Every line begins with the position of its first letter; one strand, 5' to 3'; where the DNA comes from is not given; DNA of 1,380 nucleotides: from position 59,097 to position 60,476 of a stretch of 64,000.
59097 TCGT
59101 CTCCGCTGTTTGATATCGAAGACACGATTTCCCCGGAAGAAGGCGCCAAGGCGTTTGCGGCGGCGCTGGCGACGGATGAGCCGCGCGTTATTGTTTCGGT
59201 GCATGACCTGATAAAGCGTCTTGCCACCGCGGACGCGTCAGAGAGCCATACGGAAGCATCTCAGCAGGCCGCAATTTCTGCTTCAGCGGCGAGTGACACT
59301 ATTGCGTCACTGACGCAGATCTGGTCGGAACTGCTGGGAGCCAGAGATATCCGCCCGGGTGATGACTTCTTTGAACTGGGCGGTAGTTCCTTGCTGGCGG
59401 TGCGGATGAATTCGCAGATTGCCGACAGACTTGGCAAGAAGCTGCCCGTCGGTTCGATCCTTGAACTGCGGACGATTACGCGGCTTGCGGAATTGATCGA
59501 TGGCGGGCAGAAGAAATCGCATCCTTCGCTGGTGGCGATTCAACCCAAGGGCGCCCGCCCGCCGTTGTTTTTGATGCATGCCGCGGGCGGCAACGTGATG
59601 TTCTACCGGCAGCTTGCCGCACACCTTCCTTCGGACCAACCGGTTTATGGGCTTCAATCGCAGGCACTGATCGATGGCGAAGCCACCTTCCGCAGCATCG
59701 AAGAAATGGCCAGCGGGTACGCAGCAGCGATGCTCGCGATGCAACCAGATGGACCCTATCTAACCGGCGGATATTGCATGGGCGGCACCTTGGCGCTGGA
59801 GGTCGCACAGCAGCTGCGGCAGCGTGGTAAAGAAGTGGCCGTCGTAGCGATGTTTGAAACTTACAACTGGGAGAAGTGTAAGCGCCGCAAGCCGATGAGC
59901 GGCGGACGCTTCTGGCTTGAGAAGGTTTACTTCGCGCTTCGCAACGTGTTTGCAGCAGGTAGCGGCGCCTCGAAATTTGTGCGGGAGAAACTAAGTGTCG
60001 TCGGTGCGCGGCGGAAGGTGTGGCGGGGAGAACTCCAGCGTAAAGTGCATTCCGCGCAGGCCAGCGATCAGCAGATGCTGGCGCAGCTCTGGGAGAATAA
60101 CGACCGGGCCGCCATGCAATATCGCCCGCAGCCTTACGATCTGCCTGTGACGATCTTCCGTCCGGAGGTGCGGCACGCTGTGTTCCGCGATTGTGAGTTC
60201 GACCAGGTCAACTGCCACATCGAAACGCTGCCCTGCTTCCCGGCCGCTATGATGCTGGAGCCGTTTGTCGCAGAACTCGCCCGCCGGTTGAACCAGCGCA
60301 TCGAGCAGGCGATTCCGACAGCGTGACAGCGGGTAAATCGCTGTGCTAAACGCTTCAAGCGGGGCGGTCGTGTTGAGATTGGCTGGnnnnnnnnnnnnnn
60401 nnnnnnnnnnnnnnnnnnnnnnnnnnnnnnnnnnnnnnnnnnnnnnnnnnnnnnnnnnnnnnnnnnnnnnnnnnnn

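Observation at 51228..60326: Compact two-gene polyketide locus with an FkbH-type glycolytic-starter loading module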

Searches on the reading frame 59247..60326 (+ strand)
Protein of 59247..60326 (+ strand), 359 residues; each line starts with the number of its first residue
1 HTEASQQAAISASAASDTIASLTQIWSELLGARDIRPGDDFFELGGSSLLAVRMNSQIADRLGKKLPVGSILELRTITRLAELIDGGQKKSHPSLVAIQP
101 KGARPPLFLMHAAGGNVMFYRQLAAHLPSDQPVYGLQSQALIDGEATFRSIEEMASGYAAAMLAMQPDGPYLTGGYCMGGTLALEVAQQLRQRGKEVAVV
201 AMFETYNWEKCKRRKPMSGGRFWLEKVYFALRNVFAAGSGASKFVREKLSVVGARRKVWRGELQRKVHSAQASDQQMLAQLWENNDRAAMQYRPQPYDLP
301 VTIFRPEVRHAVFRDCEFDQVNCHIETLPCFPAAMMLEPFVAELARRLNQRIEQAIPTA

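Call 41: search_solved_structures(query=A2, max_evalue=0.001, show_alignments=3)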
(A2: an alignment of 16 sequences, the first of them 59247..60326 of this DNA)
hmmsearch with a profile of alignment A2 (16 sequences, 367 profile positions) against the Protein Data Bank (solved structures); distinct sequences matched with E-value up to 0.001: 117 (the best 60 are shown).
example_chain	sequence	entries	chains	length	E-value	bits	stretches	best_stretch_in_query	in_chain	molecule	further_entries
4zxh_A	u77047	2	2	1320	3.5e-58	200.6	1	11-353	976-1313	ABBFA_003403 | Tyrocidine synthetase 3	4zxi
2roq_A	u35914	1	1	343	2.4e-36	128.8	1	15-211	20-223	Enterobactin synthetase component F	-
3tej_A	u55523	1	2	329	3.8e-36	128.1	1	16-211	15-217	Enterobactin synthase component F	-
5ja1_A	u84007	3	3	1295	5.1e-36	127.7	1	16-210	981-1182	Enterobactin synthase component F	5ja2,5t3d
7crn_A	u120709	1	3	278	4.5e-34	121.3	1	88-208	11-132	Non-ribosomal peptide synthetase 4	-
7dxo_A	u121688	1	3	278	6.7e-34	120.8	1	88-208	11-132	Non-ribosomal peptide synthetase 4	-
9lcq_A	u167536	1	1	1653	1.5e-32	116.3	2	7-84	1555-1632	PvdL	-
9lcp_A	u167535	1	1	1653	1.5e-32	116.3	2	7-84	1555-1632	PvdL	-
9lco_A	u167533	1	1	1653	1.6e-31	112.9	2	7-84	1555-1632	PvdL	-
8cuy_A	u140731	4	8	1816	5.9e-30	107.8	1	46-363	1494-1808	Polyketide synthase PKS13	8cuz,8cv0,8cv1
7uk4_A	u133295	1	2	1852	6.1e-30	107.7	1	46-363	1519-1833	Polyketide synthase PKS13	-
2vsq_A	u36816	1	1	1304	8.2e-30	107.3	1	10-209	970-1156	SURFACTIN SYNTHETASE SUBUNIT 3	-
9f48_A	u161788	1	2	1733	1.7e-29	106.2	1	69-361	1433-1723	Polyketide synthase Pks13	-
7r0x_A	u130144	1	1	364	4.1e-25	91.8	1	103-298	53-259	Polyketide synthase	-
5v3z_A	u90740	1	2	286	3.5e-24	88.8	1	96-361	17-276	Polyketide synthase Pks13 (Termination polyketide synthase)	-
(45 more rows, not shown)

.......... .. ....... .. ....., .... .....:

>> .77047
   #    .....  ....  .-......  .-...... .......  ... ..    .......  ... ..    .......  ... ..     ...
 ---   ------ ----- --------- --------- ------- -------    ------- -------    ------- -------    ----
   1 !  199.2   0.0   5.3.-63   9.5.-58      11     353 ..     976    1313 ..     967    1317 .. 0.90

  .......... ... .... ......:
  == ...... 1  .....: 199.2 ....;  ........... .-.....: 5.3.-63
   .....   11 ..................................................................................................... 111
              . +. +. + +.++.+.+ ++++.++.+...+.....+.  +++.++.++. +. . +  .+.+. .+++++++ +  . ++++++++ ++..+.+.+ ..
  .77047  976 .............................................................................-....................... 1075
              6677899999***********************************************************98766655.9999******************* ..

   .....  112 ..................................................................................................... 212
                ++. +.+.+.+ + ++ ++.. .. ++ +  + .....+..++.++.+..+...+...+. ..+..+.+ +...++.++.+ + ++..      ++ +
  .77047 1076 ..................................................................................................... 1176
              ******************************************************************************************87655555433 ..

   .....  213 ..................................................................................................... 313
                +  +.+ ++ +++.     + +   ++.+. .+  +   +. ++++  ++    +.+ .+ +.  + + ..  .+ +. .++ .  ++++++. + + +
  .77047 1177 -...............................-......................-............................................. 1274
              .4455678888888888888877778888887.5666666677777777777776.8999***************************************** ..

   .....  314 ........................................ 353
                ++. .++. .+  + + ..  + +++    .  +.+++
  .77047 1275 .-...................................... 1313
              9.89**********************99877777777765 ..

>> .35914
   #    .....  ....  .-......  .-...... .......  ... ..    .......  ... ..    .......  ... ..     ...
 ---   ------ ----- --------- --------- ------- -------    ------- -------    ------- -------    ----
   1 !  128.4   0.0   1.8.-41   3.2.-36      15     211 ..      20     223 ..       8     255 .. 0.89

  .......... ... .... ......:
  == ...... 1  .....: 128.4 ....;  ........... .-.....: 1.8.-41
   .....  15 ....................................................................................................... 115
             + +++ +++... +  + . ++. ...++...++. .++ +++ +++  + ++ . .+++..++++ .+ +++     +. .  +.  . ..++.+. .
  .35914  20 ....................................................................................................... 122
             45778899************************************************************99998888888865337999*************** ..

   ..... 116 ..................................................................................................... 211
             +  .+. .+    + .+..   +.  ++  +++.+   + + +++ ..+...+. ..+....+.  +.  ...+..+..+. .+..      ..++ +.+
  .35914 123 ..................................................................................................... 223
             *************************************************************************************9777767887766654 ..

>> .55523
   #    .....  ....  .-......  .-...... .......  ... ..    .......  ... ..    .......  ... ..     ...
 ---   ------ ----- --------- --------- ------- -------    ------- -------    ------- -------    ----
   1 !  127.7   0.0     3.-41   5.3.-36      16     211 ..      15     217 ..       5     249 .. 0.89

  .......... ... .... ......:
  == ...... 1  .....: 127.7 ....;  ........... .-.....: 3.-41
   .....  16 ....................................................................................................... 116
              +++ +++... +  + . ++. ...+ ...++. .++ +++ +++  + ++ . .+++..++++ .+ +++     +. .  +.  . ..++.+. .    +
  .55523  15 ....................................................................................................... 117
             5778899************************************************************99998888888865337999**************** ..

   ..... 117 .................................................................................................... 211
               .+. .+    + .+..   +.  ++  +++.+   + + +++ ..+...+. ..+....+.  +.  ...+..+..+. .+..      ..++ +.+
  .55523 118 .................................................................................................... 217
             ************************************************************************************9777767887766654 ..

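Call 79: predict_structure(alignment_id=A3)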
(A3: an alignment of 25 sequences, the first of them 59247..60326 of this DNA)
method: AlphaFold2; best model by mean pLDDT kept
length: 359 residues; sequences in the alignment: 25
mean_pLDDT: 85.5   pTM: 0.81
mean pLDDT of the five models: 85.5, 84.0, 82.2, 82.2, 81.8
residues with pLDDT >= 90: 182; 70-90: 131; 50-70: 36; < 50: 10
segments of 3 or more residues with pLDDT < 50: 1-9
pLDDT, mean of each block of 10 residues (from residue 1): 45 74 90 86 75 80 75 82 74 82 95 87 95 91 72 95 93 97 98 97 94 68 91 94 89 78 70 73 90 93 96 89 96 94 98 81
secondary structure, 60 per line:
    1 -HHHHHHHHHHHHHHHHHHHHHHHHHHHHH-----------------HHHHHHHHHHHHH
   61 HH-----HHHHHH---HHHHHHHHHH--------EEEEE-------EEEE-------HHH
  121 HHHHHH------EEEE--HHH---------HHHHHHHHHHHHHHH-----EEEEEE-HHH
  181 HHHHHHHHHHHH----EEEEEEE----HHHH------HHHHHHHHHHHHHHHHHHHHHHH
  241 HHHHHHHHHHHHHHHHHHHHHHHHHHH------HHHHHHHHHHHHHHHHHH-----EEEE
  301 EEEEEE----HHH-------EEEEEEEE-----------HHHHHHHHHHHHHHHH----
elements in order: H2-30 H48-62 H68-73 H77-86 E95-99 E107-110 H118-126 E133-136 H151-165 E171-176 H178-192 E197-203 H208-211 H218-267 H274-291 E297-306 E321-328 H340-355

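Call 81: fold_search(model_id=the predicted structure, library=pdb)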
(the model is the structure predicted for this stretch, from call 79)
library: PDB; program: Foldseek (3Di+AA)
matches with E <= 10: 1633; with E <= 0.001: 779
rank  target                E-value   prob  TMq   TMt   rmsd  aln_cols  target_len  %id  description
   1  4zxh                  6.6e-22  1.00  0.57  0.18  10.7       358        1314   26  Crystal Structure of holo-AB3403 a four domain nonribosomal peptide synthetase from Acinetobacter Baumanii (released 2015-12-30)
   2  3tej_B                1.4e-18  1.00  0.50  0.61   7.3       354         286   19  Crystal structure of a domain fragment involved in peptide natural product biosynthesis (released 2012-01-18)
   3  3tej_A                5.4e-18  1.00  0.56  0.61   7.0       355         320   20  Crystal structure of a domain fragment involved in peptide natural product biosynthesis (released 2012-01-18)
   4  7crn_C                7.2e-16  1.00  0.50  0.67   7.8       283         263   24  The Functional Characterization and Crystal Structure of the Bifunctional Thioesterase Catalyzing Epimerization and Cy (released 2021-08-18)
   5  5ja2_A                1.0e-15  1.00  0.51  0.16  11.2       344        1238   21  EntF, a Terminal Nonribosomal Peptide Synthetase Module Bound to the non-Native MbtH-Like Protein PA2412 (released 2016-09-14)
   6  7crn_A                1.4e-15  1.00  0.51  0.68   7.8       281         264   25  The Functional Characterization and Crystal Structure of the Bifunctional Thioesterase Catalyzing Epimerization and Cy (released 2021-08-18)
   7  7dxo_A                3.5e-15  1.00  0.51  0.69   7.6       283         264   24  The mutant of bifunctional thioesterase catalyzing epimerization and cyclization (released 2022-01-26)
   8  5ja1_A                5.1e-15  1.00  0.51  0.16  10.4       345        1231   20  EntF, a Terminal Nonribosomal Peptide Synthetase Module Bound to the MbtH-Like Protein YbdZ (released 2016-09-14)
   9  6ojd_D                2.0e-14  1.00  0.51  0.80   4.8       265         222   22  A high-resolution crystal structure of covalent complex of NocB thioesterase domain with fluorophosphonate nocardicin  (released 2019-09-11)
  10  6ojd_C                2.3e-14  1.00  0.52  0.81   4.9       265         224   20  A high-resolution crystal structure of covalent complex of NocB thioesterase domain with fluorophosphonate nocardicin  (released 2019-09-11)
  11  8q0t_B                2.6e-14  1.00  0.50  0.66  11.0       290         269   22  Identification and optimisation of novel inhibitors of the Polyketide synthetase 13 thioesterase domain with antituber (released 2023-11-22)
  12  5v42_B                3.3e-14  1.00  0.50  0.66   9.3       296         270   21  Crystal Structure of Mtb Pks13 Thioesterase domain in complex with inhibitor TAM3 (released 2017-07-05)
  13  5v41_B                4.4e-14  1.00  0.50  0.65  10.5       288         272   22  Crystal Structure of Mtb Pks13 Thioesterase domain in complex with inhibitor TAM5 (released 2017-07-05)
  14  5v3x_A                5.8e-14  1.00  0.49  0.64   9.1       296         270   23  Crystal Structure of Mtb Pks13 Thioesterase domain in complex with inhibitor TAM1 (released 2017-07-05)
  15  5v3y_B                9.6e-14  1.00  0.51  0.66   9.1       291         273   21  Crystal Structure of Mtb Pks13 Thioesterase domain in complex with inhibitor TAM16 (released 2017-07-05)
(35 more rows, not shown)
